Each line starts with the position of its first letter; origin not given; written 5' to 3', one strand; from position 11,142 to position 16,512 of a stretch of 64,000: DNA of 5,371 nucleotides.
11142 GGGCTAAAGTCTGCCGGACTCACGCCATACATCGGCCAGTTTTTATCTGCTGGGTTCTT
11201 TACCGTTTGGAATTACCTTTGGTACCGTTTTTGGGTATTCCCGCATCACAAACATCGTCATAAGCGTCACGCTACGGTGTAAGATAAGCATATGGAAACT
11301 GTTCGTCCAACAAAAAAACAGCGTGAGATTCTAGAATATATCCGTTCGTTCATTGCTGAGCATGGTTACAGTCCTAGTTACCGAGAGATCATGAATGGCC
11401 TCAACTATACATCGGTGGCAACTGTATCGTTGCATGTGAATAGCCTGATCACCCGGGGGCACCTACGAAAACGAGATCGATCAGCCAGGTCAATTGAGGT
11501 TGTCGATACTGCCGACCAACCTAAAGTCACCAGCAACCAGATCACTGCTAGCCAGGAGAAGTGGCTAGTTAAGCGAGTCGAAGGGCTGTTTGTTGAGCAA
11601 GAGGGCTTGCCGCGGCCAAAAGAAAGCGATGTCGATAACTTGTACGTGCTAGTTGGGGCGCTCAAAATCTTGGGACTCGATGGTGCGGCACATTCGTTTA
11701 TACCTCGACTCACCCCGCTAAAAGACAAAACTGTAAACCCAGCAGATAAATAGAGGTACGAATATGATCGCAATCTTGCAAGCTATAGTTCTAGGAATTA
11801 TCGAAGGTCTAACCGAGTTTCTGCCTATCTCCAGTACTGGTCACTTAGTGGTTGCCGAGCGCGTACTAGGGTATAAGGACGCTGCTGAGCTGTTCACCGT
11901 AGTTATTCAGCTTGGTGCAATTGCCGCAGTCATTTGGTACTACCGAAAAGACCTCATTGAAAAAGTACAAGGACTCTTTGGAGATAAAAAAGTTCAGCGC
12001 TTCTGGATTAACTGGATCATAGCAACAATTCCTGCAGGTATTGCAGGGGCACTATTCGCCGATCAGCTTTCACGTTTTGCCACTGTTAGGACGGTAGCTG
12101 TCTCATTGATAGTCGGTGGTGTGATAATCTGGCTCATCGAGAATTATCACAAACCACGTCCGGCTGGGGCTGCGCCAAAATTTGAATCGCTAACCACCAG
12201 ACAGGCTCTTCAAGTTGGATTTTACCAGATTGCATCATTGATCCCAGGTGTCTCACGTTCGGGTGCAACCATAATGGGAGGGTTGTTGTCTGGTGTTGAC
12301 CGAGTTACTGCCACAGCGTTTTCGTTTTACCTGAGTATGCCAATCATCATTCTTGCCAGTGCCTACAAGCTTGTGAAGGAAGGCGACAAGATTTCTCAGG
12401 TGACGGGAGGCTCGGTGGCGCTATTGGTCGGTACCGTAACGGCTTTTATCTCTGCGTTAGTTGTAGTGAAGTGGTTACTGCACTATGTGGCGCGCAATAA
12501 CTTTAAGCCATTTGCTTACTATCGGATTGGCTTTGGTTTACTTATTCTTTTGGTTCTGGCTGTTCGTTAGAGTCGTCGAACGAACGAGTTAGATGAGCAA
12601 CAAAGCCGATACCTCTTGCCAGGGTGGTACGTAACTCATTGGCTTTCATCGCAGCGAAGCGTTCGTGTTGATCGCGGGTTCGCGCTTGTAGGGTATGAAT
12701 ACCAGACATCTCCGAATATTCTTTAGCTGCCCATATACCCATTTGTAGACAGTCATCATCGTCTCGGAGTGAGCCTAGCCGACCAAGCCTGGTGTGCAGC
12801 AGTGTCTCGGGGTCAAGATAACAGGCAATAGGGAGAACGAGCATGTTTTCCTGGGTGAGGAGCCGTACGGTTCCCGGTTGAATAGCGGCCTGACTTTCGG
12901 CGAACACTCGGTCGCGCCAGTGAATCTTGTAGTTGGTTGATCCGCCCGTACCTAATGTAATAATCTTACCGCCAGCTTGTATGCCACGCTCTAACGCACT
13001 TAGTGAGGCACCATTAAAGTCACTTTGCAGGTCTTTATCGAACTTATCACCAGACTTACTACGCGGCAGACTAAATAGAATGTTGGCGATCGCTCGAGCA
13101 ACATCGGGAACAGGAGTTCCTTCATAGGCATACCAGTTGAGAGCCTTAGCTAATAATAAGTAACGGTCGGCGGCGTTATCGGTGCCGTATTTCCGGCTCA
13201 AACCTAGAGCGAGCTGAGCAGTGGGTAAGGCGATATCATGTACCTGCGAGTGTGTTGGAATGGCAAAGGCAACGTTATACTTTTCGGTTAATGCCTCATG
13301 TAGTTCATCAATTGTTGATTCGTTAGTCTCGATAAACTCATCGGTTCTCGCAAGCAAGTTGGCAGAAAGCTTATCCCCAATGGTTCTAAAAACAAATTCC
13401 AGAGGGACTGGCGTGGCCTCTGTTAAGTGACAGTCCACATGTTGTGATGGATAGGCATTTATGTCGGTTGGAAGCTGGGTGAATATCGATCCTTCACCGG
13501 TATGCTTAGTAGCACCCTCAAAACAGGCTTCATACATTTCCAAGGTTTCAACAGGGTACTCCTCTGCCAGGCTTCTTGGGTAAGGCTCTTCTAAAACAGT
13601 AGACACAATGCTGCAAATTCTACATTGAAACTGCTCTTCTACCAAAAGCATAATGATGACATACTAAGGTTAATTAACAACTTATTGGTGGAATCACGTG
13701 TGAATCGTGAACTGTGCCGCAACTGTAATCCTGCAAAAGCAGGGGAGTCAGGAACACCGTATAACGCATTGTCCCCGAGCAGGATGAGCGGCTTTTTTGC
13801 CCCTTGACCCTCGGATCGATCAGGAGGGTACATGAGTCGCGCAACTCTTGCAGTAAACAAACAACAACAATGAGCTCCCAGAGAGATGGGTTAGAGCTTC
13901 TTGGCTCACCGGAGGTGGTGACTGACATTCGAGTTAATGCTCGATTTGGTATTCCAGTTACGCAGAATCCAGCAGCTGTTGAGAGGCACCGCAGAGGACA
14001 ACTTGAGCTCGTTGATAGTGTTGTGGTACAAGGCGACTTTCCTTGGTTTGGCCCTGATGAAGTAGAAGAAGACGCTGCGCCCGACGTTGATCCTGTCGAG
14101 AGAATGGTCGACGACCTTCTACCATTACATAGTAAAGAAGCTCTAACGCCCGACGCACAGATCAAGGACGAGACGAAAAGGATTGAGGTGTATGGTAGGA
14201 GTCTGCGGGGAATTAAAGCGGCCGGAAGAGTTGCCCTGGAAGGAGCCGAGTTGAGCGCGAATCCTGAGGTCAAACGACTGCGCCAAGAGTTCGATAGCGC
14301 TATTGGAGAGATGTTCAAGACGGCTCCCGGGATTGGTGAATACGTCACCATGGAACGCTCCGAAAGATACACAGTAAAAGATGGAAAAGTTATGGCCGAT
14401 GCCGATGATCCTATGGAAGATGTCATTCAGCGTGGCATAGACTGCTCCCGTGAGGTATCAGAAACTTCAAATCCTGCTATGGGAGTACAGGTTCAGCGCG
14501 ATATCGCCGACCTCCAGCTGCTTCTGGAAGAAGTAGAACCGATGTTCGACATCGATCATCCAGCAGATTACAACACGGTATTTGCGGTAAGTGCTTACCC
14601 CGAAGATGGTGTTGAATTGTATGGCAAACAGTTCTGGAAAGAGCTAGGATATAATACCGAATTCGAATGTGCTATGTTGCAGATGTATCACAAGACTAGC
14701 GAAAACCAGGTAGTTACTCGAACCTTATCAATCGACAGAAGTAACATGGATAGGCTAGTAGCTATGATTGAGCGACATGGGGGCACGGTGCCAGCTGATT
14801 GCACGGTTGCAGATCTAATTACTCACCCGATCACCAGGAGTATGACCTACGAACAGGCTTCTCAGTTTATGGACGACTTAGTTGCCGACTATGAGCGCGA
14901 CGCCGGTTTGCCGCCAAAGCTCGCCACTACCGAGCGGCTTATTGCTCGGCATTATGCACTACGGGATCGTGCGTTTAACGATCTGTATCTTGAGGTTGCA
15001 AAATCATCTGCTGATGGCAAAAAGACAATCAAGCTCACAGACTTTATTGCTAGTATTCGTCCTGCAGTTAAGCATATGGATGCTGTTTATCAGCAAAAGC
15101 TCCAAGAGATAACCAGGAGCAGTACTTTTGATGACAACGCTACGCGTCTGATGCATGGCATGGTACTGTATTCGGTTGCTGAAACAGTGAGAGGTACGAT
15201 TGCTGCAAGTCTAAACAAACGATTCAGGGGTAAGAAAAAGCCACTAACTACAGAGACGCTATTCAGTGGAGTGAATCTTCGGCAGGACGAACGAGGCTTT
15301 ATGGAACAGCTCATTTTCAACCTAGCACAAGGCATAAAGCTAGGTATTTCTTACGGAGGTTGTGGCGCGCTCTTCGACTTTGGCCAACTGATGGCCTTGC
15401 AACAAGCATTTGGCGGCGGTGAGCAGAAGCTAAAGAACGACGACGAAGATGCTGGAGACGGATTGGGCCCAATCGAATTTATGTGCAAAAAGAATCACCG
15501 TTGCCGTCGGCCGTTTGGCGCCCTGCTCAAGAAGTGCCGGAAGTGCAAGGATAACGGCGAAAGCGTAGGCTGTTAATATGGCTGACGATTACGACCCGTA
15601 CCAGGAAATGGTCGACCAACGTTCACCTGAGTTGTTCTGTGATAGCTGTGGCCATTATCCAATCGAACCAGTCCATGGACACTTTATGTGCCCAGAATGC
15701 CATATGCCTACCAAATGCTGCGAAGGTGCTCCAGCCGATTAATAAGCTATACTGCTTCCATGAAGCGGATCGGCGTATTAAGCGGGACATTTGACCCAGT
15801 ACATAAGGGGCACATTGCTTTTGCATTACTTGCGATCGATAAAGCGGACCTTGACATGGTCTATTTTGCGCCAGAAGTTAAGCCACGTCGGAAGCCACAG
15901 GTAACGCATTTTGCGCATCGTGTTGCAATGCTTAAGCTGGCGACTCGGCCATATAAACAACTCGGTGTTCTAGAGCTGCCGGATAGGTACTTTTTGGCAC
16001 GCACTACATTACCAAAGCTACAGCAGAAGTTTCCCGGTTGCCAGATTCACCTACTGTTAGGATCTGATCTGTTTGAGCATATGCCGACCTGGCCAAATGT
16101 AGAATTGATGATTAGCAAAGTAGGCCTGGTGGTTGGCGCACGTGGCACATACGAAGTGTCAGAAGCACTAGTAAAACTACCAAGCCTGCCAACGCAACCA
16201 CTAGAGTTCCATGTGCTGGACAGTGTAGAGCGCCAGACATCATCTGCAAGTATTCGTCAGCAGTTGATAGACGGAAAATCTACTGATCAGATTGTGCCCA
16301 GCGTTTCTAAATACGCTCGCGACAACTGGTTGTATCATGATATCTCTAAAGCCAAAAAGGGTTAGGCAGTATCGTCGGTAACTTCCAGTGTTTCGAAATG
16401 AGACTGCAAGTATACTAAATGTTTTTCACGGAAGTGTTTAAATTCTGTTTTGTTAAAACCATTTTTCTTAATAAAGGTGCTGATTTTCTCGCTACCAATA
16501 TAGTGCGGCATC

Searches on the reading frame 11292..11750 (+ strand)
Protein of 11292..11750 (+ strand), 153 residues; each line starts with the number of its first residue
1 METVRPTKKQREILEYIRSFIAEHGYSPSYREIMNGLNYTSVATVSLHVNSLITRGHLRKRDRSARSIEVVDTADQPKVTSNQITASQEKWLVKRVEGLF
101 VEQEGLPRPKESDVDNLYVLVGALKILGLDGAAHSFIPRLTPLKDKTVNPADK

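Call 69: search_protein_families(library=pfam, proteins=[window:11292-11750:+], max_evalue=0.00001)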
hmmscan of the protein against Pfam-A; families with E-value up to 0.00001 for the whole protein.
window:11292-11750:+ (153 aa): 1 family
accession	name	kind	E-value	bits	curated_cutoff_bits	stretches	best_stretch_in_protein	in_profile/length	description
PF01726.22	LexA_DNA_bind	-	9e-15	54.7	23.7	1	7-66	5-64/65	LexA DNA binding domain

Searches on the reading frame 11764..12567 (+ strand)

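Call 69: search_protein_families(library=pfam, proteins=[window:11764-12567:+], max_evalue=0.00001)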
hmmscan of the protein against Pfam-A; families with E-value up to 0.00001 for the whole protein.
window:11764-12567:+ (268 aa): 1 family
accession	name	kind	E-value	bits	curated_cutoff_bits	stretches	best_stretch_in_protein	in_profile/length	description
PF02673.24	BacA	-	8.6e-80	268.6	33.4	1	7-260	1-257/257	Bacitracin resistance protein BacA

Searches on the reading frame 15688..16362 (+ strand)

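Call 70: search_protein_families(library=pfam, proteins=[window:15688-16362:+], max_evalue=0.00001)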
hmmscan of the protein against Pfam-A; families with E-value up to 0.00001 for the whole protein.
window:15688-16362:+ (225 aa): 1 family
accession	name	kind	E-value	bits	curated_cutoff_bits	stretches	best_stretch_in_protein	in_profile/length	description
PF01467.32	CTP_transf_like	-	1.5e-12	48.3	21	1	31-191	2-132/133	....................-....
